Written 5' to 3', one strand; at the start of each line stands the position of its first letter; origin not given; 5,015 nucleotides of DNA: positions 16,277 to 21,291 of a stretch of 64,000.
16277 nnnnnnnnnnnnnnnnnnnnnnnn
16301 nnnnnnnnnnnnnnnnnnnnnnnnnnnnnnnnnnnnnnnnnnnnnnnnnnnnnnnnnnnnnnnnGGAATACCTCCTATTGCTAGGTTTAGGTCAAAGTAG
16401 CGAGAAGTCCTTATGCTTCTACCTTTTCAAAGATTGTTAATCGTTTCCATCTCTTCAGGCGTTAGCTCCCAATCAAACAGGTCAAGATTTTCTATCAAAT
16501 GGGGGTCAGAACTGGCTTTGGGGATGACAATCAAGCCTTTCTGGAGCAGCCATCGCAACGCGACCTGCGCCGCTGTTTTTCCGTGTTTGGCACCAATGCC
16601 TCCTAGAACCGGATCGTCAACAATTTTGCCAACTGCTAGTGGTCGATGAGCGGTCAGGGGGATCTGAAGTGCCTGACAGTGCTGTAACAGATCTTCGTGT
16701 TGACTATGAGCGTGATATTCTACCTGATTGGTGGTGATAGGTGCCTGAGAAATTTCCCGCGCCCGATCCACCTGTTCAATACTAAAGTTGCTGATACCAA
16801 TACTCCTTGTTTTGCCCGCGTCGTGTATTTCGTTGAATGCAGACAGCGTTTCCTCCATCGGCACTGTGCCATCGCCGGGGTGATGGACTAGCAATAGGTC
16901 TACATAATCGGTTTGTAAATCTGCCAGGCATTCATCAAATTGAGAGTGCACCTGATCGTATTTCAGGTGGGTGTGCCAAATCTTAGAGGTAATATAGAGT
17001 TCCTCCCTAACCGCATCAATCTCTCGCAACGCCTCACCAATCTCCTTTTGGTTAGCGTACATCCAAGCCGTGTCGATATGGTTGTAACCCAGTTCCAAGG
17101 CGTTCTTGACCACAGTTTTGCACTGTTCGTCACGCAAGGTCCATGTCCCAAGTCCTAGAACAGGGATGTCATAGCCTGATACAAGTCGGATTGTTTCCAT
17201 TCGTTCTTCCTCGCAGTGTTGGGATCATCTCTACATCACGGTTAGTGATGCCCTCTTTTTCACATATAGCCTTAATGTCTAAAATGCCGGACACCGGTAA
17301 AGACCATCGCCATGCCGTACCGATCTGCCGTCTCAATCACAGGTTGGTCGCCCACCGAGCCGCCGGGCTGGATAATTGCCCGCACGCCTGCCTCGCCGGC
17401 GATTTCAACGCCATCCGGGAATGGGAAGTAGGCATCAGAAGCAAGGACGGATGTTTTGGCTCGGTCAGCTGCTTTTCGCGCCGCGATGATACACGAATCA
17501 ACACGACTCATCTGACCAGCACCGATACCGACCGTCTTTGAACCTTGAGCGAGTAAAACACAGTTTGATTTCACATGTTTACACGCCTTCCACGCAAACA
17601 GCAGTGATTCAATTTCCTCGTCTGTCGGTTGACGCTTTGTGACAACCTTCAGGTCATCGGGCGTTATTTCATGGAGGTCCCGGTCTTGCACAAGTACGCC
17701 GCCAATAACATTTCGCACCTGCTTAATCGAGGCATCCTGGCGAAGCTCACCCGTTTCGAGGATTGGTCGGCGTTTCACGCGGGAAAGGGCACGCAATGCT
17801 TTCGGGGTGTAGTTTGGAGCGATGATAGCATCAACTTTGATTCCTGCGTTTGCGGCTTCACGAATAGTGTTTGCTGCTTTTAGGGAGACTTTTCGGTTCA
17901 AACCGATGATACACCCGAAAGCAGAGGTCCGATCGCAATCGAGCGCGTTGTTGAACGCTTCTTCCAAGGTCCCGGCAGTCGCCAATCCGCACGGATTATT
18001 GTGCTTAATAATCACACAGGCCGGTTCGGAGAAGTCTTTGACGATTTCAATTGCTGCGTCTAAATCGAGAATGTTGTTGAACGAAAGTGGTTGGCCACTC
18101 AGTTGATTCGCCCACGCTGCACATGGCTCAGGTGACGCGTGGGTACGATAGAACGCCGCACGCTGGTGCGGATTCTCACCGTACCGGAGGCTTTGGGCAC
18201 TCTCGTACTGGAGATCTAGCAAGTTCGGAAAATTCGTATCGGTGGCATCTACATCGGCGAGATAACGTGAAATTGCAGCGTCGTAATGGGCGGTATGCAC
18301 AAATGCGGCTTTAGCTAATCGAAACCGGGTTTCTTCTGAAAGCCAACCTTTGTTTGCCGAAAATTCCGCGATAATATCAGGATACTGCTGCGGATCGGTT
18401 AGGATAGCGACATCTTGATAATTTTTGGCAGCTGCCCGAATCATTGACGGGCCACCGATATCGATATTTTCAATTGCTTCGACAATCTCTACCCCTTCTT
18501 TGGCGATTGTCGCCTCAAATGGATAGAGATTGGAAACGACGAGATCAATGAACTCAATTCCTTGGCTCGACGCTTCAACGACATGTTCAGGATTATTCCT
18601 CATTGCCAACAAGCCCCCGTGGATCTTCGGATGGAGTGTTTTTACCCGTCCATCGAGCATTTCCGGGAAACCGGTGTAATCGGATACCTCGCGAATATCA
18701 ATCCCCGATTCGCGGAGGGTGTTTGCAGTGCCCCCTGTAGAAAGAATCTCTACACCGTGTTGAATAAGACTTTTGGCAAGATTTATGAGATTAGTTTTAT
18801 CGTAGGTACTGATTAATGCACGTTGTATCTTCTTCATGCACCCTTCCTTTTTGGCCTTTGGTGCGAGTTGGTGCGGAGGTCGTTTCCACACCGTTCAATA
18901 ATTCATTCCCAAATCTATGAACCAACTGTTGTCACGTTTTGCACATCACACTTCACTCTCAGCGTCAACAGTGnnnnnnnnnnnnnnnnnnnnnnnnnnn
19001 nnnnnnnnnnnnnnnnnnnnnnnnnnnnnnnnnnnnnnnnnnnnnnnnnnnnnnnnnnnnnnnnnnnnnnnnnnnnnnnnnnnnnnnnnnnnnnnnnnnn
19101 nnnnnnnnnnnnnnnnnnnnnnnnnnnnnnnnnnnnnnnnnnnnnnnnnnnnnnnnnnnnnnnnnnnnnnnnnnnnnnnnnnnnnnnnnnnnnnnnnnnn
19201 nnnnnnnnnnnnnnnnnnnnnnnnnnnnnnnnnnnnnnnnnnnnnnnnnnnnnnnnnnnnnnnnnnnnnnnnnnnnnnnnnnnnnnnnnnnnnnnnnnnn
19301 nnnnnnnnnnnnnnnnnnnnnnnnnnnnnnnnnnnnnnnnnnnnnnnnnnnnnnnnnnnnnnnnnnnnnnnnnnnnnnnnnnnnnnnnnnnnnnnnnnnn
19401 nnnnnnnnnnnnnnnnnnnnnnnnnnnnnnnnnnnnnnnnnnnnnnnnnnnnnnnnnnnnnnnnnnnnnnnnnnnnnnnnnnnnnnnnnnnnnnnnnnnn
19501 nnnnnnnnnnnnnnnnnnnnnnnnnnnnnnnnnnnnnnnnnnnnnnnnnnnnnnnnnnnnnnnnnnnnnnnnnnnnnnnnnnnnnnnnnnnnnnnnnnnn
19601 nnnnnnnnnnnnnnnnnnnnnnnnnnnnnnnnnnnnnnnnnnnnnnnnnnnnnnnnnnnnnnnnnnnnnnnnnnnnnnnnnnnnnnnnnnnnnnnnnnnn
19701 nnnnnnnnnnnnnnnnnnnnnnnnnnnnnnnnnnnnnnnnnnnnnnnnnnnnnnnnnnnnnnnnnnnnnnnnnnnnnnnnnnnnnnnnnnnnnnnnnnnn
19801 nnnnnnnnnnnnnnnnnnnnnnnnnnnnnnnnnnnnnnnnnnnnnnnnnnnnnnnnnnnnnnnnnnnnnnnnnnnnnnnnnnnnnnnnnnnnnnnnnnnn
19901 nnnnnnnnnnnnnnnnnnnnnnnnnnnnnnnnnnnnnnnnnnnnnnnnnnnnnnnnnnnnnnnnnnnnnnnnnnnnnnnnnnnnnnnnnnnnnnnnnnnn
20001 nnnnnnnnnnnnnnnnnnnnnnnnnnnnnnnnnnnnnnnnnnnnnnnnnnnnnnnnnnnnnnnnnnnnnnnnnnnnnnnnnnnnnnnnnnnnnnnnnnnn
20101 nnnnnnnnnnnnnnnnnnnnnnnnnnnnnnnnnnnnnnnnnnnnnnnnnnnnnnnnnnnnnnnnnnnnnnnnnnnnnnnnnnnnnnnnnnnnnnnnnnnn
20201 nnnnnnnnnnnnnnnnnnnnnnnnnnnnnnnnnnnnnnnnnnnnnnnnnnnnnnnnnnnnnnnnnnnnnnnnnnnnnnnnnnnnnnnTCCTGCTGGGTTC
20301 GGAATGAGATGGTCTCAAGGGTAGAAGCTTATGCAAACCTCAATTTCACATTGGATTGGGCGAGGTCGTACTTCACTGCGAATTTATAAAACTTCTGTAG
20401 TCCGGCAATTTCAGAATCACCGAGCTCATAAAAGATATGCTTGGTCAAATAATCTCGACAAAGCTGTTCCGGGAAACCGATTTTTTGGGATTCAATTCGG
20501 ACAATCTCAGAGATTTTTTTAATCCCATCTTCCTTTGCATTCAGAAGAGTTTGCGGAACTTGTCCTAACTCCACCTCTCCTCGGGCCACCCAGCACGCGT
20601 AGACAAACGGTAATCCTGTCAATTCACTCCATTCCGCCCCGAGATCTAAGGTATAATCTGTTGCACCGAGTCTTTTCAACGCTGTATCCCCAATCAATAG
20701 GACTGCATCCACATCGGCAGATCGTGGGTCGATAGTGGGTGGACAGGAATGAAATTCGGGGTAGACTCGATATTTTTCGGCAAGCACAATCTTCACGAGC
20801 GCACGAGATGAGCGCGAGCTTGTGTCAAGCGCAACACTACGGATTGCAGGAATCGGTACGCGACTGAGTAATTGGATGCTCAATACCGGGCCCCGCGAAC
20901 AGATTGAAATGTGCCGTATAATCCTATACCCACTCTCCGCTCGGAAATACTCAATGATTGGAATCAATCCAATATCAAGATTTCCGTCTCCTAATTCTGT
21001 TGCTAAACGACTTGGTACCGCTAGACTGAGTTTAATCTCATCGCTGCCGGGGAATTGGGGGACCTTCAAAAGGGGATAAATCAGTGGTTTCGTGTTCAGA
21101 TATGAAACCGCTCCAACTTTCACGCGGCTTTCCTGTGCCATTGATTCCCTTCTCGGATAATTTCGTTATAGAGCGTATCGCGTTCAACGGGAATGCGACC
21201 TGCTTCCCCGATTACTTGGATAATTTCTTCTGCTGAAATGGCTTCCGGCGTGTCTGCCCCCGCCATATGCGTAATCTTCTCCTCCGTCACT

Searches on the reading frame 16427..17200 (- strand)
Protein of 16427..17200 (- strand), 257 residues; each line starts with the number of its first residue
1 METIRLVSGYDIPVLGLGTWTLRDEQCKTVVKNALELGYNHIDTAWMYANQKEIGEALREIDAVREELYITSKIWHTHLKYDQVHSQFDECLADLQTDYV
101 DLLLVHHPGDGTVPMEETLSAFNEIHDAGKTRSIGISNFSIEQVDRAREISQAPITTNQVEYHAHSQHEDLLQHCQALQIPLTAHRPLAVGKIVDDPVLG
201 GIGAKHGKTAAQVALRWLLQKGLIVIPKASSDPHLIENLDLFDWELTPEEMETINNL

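Call 10: search_protein_families(library=pfam, proteins=[window:16427-17200:-], max_evalue=0.0001)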
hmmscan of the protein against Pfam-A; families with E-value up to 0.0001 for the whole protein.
window:16427-17200:- (257 aa): 1 family
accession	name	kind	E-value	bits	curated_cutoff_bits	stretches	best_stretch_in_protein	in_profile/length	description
PF00248.27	Aldo_ket_red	-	1.2e-56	192.3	24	1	15-256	2-288/291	Aldo/keto reductase family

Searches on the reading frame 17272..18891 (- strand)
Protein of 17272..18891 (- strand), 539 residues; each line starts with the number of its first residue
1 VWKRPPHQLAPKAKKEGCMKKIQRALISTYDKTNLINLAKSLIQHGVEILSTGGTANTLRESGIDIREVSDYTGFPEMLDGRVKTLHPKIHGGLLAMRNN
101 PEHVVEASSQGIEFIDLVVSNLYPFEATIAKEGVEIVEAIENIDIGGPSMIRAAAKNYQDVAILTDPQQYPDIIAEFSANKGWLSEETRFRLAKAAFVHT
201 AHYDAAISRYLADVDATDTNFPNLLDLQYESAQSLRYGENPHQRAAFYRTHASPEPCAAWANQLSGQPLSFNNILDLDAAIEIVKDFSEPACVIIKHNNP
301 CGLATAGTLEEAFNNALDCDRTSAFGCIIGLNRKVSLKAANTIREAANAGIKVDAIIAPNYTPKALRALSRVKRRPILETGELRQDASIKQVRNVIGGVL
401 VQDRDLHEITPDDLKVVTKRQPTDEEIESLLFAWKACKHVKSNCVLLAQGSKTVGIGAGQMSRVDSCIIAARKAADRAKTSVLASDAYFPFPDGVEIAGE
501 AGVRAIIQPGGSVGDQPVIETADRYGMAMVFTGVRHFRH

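Call 10: search_protein_families(library=pfam, proteins=[window:17272-18891:-], max_evalue=0.0001)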
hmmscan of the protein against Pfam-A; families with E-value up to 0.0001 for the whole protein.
window:17272-18891:- (539 aa): 2 families
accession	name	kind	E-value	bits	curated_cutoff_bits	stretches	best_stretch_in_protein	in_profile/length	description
PF01808.24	AICARFT_IMPCHas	-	7.9e-115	384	25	1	154-473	1-311/311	AICARFT/IMPCHase bienzyme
PF02142.27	MGS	-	8.3e-23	80.8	24.1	1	35-148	2-93/94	MGS-like domain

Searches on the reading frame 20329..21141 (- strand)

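Call 10: search_protein_families(library=pfam, proteins=[window:20329-21141:-], max_evalue=0.0001)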
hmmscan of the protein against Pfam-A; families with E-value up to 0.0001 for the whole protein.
window:20329-21141:- (270 aa): 1 family
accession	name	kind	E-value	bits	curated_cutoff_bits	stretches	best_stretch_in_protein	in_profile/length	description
PF02621.19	VitK2_biosynth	-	4.7e-55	187.2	26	1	8-256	2-251/252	Menaquinone biosynthesis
